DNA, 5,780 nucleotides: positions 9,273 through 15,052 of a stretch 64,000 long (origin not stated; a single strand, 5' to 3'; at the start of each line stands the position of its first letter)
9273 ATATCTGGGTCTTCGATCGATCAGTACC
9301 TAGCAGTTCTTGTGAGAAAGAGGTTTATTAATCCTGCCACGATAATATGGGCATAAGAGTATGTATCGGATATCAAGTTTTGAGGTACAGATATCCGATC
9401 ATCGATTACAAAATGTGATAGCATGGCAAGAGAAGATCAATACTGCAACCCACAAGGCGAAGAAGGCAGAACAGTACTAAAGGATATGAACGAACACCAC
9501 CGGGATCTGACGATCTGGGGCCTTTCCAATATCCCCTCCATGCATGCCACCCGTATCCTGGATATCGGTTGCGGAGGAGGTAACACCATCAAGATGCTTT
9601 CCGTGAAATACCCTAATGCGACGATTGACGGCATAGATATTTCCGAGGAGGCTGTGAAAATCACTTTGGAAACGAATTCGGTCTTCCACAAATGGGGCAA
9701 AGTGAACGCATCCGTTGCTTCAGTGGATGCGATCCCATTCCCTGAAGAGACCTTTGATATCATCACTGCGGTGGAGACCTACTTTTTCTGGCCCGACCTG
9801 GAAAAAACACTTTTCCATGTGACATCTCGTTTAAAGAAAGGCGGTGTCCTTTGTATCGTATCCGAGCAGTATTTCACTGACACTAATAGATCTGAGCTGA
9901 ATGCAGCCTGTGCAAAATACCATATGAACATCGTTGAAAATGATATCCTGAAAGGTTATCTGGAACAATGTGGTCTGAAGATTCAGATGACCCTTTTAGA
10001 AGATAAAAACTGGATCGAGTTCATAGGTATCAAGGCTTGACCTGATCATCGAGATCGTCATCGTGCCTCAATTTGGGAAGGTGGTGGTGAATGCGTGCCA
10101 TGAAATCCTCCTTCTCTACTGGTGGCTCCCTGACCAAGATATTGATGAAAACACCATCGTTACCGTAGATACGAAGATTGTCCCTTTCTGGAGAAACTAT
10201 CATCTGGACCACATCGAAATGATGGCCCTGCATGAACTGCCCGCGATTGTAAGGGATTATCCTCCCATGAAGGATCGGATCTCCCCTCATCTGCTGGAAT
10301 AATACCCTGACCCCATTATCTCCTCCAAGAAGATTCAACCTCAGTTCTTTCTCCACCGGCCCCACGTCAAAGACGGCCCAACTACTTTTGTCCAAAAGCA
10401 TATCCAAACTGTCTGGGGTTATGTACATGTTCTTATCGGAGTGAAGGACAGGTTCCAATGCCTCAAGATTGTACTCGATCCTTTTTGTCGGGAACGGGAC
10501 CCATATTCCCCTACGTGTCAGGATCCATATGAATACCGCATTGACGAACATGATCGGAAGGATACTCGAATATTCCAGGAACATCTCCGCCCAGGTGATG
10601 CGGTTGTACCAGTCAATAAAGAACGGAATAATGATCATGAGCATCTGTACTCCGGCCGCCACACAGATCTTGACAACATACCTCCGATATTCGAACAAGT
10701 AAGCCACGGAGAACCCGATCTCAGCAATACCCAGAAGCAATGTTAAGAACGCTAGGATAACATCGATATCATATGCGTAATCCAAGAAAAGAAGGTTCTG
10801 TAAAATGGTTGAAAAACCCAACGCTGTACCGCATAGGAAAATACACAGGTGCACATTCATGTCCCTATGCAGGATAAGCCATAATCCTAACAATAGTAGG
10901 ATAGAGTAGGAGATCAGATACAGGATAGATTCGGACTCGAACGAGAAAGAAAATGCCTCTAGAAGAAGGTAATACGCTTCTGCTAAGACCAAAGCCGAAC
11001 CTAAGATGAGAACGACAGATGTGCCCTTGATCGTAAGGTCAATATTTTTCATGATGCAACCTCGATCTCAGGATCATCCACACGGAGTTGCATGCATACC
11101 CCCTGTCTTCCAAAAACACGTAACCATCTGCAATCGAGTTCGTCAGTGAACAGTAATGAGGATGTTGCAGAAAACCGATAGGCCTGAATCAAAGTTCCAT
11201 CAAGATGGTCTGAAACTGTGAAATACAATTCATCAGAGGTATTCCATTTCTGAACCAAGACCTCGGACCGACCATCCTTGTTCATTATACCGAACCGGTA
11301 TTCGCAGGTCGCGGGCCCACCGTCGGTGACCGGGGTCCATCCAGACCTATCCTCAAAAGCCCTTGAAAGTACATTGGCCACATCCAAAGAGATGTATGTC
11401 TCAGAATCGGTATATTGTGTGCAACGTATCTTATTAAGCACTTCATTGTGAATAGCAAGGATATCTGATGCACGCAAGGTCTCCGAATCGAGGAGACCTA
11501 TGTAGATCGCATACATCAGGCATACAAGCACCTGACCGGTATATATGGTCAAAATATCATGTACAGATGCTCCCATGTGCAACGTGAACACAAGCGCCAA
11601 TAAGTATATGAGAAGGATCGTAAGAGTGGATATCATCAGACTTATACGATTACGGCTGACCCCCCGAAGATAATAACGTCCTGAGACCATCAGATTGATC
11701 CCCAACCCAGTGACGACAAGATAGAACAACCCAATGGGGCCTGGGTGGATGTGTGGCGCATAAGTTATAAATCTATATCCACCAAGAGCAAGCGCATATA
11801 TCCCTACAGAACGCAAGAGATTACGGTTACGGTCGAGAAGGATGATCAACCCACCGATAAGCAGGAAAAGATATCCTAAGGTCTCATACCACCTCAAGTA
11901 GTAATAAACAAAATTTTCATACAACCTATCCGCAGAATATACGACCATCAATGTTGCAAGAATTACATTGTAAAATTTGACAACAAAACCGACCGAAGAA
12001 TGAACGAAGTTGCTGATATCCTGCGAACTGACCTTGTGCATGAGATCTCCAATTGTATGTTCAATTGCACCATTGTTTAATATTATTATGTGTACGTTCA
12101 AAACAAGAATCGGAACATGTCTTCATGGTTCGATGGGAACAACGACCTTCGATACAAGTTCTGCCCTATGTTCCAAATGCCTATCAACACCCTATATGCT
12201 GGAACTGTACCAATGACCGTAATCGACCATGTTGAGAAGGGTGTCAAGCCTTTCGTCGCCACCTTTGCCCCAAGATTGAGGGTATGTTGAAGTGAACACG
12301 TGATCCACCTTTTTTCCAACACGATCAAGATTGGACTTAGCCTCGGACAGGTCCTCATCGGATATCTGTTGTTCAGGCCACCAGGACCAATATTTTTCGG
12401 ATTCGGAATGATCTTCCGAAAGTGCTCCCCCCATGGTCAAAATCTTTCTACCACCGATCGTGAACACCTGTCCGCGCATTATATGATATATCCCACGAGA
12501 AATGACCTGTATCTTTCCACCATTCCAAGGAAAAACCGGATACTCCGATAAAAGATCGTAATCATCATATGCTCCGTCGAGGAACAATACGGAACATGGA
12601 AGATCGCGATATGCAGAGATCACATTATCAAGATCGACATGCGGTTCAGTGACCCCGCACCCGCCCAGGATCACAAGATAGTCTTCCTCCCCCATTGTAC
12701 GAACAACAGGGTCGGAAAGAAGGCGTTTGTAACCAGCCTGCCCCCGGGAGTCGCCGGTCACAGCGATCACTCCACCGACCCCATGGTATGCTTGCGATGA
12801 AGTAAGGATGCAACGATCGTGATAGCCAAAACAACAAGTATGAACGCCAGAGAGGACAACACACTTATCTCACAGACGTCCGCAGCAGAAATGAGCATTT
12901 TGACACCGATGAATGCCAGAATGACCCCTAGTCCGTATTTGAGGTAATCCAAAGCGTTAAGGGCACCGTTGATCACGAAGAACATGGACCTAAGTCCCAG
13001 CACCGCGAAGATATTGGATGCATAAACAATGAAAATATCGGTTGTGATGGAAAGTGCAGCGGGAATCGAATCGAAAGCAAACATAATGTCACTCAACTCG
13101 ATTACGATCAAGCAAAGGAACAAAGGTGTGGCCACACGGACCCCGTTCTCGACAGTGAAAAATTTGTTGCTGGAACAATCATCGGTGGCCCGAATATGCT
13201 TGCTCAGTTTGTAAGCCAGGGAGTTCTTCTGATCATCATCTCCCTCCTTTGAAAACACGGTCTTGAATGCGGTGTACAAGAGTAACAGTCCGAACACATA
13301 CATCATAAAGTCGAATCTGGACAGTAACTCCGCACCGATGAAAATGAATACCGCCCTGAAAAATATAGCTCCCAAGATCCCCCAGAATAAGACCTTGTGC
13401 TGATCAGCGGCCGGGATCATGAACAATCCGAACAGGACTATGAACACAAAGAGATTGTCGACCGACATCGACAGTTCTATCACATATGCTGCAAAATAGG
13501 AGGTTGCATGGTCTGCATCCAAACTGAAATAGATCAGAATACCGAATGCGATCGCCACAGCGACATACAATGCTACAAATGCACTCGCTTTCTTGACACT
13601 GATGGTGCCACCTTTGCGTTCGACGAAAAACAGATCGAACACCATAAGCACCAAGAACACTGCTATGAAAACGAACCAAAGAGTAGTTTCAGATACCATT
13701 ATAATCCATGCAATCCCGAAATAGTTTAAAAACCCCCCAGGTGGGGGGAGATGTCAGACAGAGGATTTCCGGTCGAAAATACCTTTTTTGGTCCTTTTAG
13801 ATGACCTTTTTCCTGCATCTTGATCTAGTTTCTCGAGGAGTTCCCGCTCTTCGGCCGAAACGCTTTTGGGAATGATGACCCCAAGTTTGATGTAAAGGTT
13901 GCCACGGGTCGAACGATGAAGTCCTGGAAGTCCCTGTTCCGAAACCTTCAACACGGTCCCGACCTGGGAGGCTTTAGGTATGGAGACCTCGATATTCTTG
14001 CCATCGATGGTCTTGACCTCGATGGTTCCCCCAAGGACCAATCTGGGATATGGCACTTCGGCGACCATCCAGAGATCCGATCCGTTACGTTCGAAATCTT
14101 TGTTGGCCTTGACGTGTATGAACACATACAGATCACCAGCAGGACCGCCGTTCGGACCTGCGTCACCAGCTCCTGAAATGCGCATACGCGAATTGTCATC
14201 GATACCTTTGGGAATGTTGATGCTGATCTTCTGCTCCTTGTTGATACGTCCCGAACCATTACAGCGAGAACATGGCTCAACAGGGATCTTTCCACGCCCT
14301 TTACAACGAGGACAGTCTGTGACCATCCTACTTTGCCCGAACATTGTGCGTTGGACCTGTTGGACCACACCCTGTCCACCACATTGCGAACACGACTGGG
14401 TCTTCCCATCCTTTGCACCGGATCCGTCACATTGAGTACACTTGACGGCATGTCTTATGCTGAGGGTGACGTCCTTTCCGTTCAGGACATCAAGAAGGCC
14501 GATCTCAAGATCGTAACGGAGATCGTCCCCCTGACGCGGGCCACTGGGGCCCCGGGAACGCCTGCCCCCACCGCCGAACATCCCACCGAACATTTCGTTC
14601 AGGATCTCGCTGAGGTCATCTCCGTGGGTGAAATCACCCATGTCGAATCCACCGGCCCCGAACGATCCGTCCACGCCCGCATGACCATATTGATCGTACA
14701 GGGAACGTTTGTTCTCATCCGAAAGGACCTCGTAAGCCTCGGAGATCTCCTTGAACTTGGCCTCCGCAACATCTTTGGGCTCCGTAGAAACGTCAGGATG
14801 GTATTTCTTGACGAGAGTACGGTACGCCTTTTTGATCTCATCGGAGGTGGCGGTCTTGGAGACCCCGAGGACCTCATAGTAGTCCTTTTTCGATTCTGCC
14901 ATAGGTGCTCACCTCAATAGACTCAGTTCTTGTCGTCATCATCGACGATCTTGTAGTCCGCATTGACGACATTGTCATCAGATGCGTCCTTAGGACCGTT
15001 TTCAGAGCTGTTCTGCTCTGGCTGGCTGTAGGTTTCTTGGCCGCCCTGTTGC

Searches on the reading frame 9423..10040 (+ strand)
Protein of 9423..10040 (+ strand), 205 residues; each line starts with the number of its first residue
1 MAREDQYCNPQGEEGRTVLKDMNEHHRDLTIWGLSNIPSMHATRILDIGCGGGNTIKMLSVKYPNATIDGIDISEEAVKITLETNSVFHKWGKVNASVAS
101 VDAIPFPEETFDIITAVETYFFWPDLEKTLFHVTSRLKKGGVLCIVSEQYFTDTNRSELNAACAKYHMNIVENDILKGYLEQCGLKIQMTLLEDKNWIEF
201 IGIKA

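Call 38: search_protein_families(library=pfam, proteins=[window:9423-10040:+], max_evalue=0.00001)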
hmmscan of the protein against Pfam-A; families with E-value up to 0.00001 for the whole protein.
window:9423-10040:+ (205 aa): 7 families
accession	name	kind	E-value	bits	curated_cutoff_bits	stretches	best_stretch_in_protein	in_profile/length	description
PF13649.12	Methyltransf_25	-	1e-16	61.8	27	1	45-141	1-97/97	Methyltransferase domain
PF08241.18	Methyltransf_11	-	5.7e-16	59.4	21.2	1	46-145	1-95/95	Methyltransferase domain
PF13847.12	Methyltransf_31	-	2.4e-15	56.9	27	1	42-179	4-140/145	Methyltransferase domain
PF13489.12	Methyltransf_23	-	2.1e-14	54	27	1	44-187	25-161/164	Methyltransferase domain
PF08242.18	Methyltransf_12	-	1.3e-13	51.9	30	1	46-143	1-98/98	Methyltransferase domain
PF01209.24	Ubie_methyltran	-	2.3e-08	34.1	20.1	1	41-147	47-153/233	ubiE/COQ5 methyltransferase family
PF05175.20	MTS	-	5e-07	29.9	23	1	34-115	24-103/170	Methyltransferase small domain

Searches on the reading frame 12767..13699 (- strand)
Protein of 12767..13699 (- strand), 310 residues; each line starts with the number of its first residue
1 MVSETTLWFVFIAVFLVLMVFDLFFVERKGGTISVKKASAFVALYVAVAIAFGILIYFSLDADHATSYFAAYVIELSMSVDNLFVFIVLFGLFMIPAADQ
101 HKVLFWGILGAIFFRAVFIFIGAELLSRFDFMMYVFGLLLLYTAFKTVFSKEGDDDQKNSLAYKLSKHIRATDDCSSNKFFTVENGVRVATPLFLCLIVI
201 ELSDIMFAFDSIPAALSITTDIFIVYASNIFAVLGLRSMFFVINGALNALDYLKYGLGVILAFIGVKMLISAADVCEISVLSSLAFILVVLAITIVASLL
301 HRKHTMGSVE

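Call 39: search_protein_families(library=pfam, proteins=[window:12767-13699:-], max_evalue=0.00001)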
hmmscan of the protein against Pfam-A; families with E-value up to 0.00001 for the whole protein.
window:12767-13699:- (310 aa): 1 family
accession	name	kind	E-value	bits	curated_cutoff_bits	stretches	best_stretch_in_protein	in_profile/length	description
PF03741.22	TerC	-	1.6e-47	161.9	27.8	1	69-271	1-177/178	Integral membrane protein TerC family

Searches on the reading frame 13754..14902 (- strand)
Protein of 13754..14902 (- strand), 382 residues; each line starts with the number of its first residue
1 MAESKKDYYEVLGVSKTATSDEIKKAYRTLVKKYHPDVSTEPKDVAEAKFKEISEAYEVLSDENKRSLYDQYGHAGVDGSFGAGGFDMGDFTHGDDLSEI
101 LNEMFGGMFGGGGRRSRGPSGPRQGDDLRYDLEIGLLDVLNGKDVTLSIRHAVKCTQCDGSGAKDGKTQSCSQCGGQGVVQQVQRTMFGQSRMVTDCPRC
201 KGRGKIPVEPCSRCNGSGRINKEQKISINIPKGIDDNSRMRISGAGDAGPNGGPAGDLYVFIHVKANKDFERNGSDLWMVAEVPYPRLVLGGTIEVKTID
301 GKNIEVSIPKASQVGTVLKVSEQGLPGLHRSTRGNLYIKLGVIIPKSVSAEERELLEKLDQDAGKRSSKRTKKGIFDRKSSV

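Call 39: search_protein_families(library=pfam, proteins=[window:13754-14902:-], max_evalue=0.00001)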
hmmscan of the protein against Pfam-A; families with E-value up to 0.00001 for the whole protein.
window:13754-14902:- (382 aa): 4 families
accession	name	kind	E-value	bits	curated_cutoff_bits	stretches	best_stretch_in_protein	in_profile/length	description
PF01556.23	DnaJ_C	-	1.1e-40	139.6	26.6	1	128-345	1-152/152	DnaJ C terminal domain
PF00226.36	DnaJ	-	6.9e-27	93.8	27.8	1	7-70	1-63/63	DnaJ domain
PF00684.25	DnaJ_CXXCXGXG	-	6.7e-15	55.6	32.7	1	155-218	1-65/65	DnaJ central domain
PF15777.11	Anti-TRAP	-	2e-06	28.1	32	0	209-232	11-35/59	Tryptophan RNA-binding attenuator protein inhibitory protein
